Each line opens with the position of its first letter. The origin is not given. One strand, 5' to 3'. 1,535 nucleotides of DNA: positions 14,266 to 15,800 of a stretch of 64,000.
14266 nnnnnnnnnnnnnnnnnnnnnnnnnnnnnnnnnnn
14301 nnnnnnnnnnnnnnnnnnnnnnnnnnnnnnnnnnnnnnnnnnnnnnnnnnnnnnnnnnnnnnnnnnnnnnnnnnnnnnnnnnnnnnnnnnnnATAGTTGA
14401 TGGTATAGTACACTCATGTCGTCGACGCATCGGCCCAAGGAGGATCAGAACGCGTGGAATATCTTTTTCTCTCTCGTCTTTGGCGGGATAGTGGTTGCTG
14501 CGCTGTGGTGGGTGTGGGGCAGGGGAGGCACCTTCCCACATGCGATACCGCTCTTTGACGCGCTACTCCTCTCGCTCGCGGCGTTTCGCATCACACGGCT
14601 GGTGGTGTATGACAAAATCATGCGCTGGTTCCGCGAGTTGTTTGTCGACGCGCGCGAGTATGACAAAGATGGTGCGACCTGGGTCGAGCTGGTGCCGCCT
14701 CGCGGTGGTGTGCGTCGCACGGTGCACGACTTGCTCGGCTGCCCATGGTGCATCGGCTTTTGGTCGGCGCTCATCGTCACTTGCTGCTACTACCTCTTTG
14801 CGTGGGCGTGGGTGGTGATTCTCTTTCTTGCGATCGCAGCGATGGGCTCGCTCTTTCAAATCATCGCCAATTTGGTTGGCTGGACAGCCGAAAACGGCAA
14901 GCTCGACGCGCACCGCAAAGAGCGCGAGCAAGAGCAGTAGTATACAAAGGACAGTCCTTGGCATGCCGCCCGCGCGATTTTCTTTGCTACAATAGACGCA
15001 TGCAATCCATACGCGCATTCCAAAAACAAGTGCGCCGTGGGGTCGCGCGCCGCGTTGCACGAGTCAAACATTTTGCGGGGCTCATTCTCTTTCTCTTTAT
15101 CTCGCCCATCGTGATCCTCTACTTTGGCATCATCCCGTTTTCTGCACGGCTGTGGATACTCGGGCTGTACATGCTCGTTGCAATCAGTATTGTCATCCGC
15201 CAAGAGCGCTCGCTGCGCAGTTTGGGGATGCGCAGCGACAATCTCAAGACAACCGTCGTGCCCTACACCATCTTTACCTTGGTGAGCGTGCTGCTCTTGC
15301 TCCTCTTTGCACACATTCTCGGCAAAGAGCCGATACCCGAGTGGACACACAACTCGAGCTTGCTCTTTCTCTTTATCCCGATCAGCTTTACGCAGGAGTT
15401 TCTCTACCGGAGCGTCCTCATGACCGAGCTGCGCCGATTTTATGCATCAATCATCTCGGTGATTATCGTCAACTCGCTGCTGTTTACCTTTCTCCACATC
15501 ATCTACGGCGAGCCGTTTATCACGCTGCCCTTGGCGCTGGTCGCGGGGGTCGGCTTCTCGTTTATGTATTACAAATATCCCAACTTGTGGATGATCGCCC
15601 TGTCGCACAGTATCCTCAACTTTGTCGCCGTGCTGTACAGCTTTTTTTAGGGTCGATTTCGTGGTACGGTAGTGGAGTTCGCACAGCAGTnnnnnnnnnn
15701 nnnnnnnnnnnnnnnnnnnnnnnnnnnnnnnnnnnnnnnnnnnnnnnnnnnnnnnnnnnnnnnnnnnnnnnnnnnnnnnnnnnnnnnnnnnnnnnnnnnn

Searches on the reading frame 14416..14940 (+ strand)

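Call 101: search_protein_families(library=pfam, proteins=[window:14416-14940:+], max_evalue=0.001)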
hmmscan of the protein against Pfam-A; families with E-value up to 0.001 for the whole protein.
window:14416-14940:+ (174 aa): 1 family
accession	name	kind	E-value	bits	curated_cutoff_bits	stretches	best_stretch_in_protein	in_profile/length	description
PF07098.16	DUF1360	-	2.5e-23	82.5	21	1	51-149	1-100/102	Protein of unknown function (DUF1360)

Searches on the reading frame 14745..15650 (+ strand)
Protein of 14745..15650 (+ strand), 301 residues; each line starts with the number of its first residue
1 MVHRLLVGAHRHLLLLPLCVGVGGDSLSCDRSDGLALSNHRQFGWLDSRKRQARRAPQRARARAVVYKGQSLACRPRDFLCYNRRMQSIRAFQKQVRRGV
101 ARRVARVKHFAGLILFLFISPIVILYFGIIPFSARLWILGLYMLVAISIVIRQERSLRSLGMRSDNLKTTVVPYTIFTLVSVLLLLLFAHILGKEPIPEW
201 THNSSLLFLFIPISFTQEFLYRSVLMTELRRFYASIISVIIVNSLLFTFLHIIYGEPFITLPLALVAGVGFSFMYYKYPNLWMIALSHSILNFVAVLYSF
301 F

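Call 101: search_protein_families(library=pfam, proteins=[window:14745-15650:+], max_evalue=0.001)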
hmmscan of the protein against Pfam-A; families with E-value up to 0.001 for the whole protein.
window:14745-15650:+ (301 aa): 1 family
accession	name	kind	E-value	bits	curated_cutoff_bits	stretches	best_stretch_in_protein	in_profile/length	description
PF02517.21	Rce1-like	-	9.7e-13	48.7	22.4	1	205-294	7-93/93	Type II CAAX prenyl endopeptidase Rce1-like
